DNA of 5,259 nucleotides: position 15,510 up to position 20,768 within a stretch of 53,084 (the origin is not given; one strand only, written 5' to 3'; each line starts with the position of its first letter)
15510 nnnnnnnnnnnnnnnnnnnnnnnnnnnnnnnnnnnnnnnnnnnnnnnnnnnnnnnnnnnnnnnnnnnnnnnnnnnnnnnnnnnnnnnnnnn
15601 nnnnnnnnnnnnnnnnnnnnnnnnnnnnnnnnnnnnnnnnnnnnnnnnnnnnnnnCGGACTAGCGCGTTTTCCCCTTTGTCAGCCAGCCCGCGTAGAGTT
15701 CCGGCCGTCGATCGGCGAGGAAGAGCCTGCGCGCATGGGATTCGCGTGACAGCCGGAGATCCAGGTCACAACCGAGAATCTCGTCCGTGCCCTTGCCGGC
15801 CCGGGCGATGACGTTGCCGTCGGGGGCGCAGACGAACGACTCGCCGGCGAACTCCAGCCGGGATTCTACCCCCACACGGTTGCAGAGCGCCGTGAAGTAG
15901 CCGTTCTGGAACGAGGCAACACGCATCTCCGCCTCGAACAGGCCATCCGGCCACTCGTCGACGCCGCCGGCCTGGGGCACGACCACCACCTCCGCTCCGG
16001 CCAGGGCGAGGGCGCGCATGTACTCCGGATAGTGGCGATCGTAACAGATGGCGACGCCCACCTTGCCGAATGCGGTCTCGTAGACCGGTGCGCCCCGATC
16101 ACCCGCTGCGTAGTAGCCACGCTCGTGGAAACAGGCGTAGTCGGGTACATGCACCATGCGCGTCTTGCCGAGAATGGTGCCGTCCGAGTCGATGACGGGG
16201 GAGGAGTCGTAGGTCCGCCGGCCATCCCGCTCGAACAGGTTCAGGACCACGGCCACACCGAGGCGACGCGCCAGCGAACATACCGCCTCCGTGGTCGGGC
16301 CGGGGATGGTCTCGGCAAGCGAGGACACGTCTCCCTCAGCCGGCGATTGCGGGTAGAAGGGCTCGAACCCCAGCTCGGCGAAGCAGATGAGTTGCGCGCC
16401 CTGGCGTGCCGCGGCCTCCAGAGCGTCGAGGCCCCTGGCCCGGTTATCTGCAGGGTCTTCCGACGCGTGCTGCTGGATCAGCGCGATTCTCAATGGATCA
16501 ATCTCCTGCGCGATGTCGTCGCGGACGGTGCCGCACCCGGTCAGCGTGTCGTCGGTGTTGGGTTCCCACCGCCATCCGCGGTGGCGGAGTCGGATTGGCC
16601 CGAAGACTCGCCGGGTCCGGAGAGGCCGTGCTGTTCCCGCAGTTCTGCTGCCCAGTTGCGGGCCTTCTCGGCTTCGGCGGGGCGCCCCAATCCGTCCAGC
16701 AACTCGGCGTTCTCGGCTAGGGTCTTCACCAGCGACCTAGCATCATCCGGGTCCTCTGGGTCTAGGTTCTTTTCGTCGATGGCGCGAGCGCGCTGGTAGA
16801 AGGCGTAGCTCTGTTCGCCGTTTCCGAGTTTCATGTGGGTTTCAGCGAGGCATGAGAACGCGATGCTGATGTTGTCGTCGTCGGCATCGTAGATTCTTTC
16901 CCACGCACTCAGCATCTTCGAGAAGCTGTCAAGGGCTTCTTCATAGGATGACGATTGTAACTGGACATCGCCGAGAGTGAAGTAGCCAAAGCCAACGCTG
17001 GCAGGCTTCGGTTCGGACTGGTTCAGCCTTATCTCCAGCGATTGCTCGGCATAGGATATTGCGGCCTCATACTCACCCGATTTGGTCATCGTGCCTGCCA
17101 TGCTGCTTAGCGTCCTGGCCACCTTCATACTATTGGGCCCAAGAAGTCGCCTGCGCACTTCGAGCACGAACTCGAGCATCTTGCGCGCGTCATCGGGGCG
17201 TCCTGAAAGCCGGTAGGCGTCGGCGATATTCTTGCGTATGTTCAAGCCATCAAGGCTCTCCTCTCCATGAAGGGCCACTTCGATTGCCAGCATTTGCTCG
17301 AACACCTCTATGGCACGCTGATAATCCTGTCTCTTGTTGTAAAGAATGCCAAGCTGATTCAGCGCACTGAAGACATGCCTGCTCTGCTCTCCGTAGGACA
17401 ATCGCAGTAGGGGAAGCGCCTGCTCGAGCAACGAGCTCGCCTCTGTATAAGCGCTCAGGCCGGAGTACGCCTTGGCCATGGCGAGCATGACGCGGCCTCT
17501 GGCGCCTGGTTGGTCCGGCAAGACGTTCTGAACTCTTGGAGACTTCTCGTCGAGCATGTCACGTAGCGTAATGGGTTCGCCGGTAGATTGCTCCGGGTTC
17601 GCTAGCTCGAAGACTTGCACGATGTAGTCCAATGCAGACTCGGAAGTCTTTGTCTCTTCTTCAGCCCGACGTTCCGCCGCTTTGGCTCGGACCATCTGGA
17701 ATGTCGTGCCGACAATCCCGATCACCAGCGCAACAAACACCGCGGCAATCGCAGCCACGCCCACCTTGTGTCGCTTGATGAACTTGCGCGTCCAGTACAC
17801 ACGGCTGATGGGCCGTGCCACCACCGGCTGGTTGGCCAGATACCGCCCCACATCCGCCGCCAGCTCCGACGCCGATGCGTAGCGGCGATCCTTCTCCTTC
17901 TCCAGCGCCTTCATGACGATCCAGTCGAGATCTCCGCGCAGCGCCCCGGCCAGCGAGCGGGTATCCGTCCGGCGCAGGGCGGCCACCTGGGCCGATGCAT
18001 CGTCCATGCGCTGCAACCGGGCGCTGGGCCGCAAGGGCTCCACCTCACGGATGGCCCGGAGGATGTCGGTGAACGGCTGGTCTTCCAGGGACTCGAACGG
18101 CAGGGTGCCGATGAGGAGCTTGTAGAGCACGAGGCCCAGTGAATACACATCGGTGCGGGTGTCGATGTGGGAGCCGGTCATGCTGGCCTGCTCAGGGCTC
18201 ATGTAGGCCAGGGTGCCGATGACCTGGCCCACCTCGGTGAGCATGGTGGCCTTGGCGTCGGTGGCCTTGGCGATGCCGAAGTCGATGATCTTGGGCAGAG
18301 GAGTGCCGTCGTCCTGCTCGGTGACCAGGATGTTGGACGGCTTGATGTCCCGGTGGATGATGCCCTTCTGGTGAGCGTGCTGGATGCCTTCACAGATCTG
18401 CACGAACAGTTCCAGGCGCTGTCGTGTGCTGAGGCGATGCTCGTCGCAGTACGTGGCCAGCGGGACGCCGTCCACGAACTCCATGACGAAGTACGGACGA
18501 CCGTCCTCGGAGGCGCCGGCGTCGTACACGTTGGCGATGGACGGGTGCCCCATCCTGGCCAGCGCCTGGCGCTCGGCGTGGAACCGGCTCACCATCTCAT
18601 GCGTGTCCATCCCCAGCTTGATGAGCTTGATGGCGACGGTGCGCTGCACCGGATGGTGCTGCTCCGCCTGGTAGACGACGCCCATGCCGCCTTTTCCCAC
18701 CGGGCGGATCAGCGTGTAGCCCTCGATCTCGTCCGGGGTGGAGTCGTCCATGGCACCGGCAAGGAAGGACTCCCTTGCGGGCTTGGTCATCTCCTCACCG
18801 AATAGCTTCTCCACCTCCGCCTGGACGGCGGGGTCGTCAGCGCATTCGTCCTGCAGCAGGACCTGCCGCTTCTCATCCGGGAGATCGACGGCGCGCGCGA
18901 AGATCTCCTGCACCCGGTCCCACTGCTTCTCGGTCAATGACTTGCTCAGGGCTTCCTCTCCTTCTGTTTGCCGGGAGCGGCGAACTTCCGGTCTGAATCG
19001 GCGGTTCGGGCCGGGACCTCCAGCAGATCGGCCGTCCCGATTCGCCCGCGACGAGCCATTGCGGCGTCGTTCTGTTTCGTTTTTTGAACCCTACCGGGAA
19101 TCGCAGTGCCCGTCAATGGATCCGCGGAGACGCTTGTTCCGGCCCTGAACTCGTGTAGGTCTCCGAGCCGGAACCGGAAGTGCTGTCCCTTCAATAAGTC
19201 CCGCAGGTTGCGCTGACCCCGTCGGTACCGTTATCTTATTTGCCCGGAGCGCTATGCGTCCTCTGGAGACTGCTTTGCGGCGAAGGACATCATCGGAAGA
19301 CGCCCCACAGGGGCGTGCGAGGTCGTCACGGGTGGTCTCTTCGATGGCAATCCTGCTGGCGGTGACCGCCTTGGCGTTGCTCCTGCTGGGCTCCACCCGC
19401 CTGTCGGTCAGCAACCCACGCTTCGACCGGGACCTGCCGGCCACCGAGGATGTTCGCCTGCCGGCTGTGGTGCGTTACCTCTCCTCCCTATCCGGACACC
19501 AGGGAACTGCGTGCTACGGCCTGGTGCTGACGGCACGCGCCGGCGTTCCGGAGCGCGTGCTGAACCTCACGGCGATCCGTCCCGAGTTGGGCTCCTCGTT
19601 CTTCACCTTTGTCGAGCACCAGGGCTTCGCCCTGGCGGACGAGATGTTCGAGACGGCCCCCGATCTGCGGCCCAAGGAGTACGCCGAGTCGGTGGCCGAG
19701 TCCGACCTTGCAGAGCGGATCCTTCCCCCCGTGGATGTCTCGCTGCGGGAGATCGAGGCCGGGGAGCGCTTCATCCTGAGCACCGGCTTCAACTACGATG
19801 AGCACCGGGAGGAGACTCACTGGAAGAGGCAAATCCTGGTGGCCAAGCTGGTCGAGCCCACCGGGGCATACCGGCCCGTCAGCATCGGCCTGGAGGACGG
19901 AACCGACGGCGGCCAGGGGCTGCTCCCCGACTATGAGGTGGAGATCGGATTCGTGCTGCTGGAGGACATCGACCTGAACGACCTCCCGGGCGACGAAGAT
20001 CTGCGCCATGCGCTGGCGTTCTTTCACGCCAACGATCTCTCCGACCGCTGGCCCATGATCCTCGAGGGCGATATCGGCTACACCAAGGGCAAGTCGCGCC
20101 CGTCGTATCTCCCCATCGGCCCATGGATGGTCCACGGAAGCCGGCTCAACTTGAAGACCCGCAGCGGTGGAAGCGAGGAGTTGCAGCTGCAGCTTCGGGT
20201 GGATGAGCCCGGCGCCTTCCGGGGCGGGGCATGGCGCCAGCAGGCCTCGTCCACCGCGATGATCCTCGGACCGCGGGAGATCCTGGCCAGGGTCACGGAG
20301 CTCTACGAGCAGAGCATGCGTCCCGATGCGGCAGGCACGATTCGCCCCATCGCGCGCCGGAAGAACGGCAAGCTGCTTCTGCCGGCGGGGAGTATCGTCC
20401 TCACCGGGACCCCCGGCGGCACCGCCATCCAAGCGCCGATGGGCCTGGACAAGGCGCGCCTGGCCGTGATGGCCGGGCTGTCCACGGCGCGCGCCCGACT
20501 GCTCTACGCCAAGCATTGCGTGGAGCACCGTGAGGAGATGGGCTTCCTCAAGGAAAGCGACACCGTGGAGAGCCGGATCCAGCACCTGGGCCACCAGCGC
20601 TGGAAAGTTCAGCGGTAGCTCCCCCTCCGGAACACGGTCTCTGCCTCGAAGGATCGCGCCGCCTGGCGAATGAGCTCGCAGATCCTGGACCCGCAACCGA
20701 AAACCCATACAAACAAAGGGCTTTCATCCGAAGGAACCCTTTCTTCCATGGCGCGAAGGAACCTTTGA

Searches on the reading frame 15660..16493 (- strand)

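Call 47: search_protein_families(library=pfam, proteins=[window:15660-16493:-], max_evalue=0.00001)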
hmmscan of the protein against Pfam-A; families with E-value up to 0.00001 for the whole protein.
window:15660-16493:- (277 aa): 1 family
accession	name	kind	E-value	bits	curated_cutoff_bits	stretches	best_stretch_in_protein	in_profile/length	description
PF00795.27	CN_hydrolase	-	4.1e-52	177.5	23.2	1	2-251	1-253/256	Carbon-nitrogen hydrolase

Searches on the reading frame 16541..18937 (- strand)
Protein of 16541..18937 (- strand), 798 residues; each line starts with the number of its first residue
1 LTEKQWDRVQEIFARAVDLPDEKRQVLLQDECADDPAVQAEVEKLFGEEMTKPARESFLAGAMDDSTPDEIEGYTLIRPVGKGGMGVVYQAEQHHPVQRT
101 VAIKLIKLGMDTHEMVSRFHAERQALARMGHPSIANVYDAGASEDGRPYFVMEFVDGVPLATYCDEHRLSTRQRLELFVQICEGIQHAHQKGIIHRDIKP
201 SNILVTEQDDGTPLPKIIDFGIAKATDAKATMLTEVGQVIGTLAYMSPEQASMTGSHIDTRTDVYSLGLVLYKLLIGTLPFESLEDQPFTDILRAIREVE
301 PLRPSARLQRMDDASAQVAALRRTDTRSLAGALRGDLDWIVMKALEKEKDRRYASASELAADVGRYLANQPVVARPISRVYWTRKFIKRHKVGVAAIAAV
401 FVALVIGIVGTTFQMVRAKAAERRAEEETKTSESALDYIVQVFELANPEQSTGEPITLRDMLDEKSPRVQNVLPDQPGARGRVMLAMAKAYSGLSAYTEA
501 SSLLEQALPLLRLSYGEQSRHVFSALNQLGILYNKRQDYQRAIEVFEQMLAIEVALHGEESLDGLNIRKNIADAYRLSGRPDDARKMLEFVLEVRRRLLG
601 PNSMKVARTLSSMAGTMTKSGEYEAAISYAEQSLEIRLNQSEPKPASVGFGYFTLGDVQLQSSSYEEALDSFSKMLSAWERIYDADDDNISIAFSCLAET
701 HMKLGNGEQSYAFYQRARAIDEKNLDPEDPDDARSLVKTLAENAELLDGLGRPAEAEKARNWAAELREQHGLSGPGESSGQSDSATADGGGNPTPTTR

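Call 47: search_protein_families(library=pfam, proteins=[window:16541-18937:-], max_evalue=0.00001)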
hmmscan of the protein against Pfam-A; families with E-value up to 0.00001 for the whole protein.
window:16541-18937:- (798 aa): 14 families
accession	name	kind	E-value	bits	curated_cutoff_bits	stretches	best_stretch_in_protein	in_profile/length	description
PF00069.31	Pkinase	-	8.6e-47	160.2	31.7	1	74-300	1-220/263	Protein kinase domain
PF13424.12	TPR_12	-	2.2e-37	127.5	30.1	3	568-637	6-75/77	Tetratricopeptide repeat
PF07714.23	PK_Tyr_Ser-Thr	-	1.2e-31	110.4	23.1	1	76-297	3-221/258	Protein tyrosine and serine/threonine kinase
PF13374.12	TPR_10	-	3.2e-20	71.9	27.5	0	570-602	7-39/42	Tetratricopeptide repeat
PF13176.12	TPR_7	-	7.2e-17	60.4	27.9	0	525-553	1-29/36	Tetratricopeptide repeat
PF00515.34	TPR_1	-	5.3e-16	58.1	27.8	0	525-552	3-30/34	Tetratricopeptide repeat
PF07719.23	TPR_2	-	1.9e-15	56.1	27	0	525-552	3-30/34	Tetratricopeptide repeat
PF24885.1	TPR_NPHP3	-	1.2e-14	54.7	100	0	472-552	133-212/239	Nephrocystin-3 TPR domain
PF13181.12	TPR_8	-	1.2e-09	37.9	25.7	0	524-550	2-28/34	Tetratricopeptide repeat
PF01636.29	APH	-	5.7e-08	33.2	23.2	0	189-227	166-201/239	Phosphotransferase enzyme family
PF14559.12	TPR_19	-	8.8e-08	32.8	25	0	537-589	5-49/68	Tetratricopeptide repeat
PF03109.22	ABC1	-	6.1e-07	29.3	22.9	0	149-230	144-221/244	ABC1 atypical kinase-like domain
PF17667.7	Pkinase_fungal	-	7.1e-07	28.7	24.1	1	174-253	288-367/387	Fungal protein kinase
PF13428.12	TPR_14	-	1.7e-06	28.6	23.5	0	525-551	3-29/44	Tetratricopeptide repeat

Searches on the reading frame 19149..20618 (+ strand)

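Call 44: search_protein_families(library=pfam, proteins=[window:19149-20618:+], max_evalue=0.00001)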
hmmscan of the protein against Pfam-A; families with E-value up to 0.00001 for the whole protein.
window:19149-20618:+ (489 aa): 1 family
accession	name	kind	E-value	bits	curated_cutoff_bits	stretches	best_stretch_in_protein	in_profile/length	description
PF01557.24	FAA_hydrolase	-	3e-20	73.3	23.9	1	210-487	3-213/214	Fumarylacetoacetate (FAA) hydrolase C-terminal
